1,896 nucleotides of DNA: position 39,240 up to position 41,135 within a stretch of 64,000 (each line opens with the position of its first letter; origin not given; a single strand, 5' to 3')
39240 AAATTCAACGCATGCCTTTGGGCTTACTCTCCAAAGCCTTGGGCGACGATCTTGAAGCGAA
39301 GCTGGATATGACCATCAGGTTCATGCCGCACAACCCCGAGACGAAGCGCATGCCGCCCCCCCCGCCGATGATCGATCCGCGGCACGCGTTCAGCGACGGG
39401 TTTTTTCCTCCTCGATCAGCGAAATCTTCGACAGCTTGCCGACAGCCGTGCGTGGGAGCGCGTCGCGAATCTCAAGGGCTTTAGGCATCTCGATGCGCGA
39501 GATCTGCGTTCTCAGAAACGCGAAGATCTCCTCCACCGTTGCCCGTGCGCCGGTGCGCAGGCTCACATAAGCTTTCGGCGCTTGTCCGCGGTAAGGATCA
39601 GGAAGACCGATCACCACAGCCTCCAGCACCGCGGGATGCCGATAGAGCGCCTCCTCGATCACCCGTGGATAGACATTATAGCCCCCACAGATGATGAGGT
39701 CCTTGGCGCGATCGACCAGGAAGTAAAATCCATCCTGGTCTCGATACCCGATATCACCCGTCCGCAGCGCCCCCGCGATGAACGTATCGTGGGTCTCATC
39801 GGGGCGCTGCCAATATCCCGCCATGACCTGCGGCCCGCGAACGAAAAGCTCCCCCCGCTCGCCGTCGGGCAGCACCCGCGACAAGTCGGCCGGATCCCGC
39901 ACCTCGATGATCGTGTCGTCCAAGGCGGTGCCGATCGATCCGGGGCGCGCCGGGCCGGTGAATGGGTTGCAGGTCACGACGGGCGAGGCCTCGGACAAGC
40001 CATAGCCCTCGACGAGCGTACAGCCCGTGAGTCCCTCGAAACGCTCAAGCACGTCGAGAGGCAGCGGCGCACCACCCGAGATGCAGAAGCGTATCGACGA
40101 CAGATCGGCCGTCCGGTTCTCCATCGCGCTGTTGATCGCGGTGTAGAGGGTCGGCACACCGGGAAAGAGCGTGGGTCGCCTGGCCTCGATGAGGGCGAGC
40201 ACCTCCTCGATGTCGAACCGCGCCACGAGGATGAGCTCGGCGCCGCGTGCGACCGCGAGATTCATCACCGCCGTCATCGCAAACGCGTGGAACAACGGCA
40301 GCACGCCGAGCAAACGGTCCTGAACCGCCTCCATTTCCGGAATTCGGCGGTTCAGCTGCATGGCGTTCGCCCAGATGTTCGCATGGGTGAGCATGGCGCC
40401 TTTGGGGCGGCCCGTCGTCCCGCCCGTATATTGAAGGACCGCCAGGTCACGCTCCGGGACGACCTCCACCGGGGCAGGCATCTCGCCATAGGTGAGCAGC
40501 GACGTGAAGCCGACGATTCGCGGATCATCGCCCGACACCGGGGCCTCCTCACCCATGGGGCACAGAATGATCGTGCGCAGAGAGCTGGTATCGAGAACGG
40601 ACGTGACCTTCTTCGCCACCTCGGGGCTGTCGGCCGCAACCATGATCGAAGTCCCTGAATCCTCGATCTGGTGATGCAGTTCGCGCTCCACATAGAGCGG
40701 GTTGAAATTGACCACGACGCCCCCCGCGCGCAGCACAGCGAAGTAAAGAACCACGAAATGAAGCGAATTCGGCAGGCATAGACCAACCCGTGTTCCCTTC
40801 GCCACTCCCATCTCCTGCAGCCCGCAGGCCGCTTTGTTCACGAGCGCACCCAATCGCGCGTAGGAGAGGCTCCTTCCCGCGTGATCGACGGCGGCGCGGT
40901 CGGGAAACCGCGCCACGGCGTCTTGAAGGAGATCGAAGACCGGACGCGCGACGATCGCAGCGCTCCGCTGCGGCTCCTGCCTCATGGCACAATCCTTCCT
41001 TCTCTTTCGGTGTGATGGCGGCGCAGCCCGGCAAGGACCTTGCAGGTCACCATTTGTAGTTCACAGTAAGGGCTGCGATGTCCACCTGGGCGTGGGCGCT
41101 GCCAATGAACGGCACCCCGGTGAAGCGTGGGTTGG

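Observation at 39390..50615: Meta-cleavage system apparently built for a long-chain or bulky lipophilic phenol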

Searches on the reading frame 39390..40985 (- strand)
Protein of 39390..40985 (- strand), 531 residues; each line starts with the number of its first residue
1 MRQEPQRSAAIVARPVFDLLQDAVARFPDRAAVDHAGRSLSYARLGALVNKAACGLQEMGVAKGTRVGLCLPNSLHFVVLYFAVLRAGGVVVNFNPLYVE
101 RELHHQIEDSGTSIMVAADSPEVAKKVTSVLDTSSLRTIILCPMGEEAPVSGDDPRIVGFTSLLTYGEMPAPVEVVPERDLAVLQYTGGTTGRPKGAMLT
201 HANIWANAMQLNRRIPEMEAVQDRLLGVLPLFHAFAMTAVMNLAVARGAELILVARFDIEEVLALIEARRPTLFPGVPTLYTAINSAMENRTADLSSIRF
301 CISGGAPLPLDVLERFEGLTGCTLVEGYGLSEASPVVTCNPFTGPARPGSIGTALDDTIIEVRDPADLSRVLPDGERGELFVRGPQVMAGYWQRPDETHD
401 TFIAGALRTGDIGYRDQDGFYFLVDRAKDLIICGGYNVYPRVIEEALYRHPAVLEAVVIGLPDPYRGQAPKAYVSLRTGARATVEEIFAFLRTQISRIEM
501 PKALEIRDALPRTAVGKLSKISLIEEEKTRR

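Call 3: search_protein_families(library=pfam, proteins=[window:39390-40985:-])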
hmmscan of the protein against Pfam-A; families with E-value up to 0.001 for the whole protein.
window:39390-40985:- (531 aa): 2 families
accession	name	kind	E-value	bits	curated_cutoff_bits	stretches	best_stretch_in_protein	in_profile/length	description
PF00501.34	AMP-binding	-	3.9e-97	325.9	29.9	1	21-392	2-384/384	AMP-binding enzyme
PF13193.12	AMP-binding_C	-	2.5e-19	70.4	24.5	1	443-517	2-76/76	AMP-binding enzyme C-terminal domain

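Call 4: search_protein_families(library=ncbifam, proteins=[window:39390-40985:-])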
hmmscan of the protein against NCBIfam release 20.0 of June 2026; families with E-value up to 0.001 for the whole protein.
window:39390-40985:- (531 aa): 108 families (the best 25 are shown)
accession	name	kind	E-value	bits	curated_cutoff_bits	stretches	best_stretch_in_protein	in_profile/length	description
NF004114.0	PRK05605.1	equivalog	1.2e-141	472.9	766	2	172-520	214-562/575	long-chain-fatty-acid--CoA ligase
NF005220.0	PRK06710.1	equivalog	1.2e-134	449.5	1116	2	173-530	200-556/563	long-chain-fatty-acid--CoA ligase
TIGR03205.1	pimA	equivalog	1.4e-134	449.5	705.6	1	9-522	16-539/541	dicarboxylate--CoA ligase PimA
NF004837.0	PRK06187.1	subfamily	7.6e-131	436.9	476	1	18-526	12-521/531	long-chain-fatty-acid--CoA ligase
NF005463.0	PRK07059.1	subfamily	2.1e-119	399.5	869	2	174-525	199-554/557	long-chain-fatty-acid--CoA ligase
NF006181.0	PRK08314.1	subfamily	2.7e-115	385.7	705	1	13-530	23-557/563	long-chain-fatty-acid--CoA ligase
NF006523.0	PRK08974.1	equivalog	2.3e-114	382.6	884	2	175-529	202-555/561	long-chain-fatty-acid--CoA ligase FadD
NF004229.0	PRK05677.1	subfamily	1e-112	377.5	879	1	16-529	26-557/563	long-chain-fatty-acid--CoA ligase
NF009139.0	PRK12492.1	equivalog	1.9e-103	346.8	1018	2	155-521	182-556/562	long-chain-fatty-acid--CoA ligase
NF005702.0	PRK07514.1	subfamily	5e-102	341.9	558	1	15-526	4-499/506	malonyl-CoA synthase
NF005714.0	PRK07529.1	subfamily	4.1e-100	336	632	1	23-528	48-577/640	acyl-CoA synthetase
NF006442.0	PRK08751.1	equivalog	2.5e-99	333.2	1023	2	175-523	204-554/560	long-chain fatty acid--CoA ligase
NF006182.0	PRK08316.1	subfamily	5.2e-99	332.1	663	1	13-525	10-515/523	fatty acyl-CoA synthetase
NF005801.1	PRK07656.1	equivalog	4.5e-95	319.2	657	1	18-522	5-498/500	FadD3 family acyl-CoA ligase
NF009233.0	PRK12583.1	subfamily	7.6e-90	301.9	832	2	179-525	201-548/558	fatty acid CoA ligase family protein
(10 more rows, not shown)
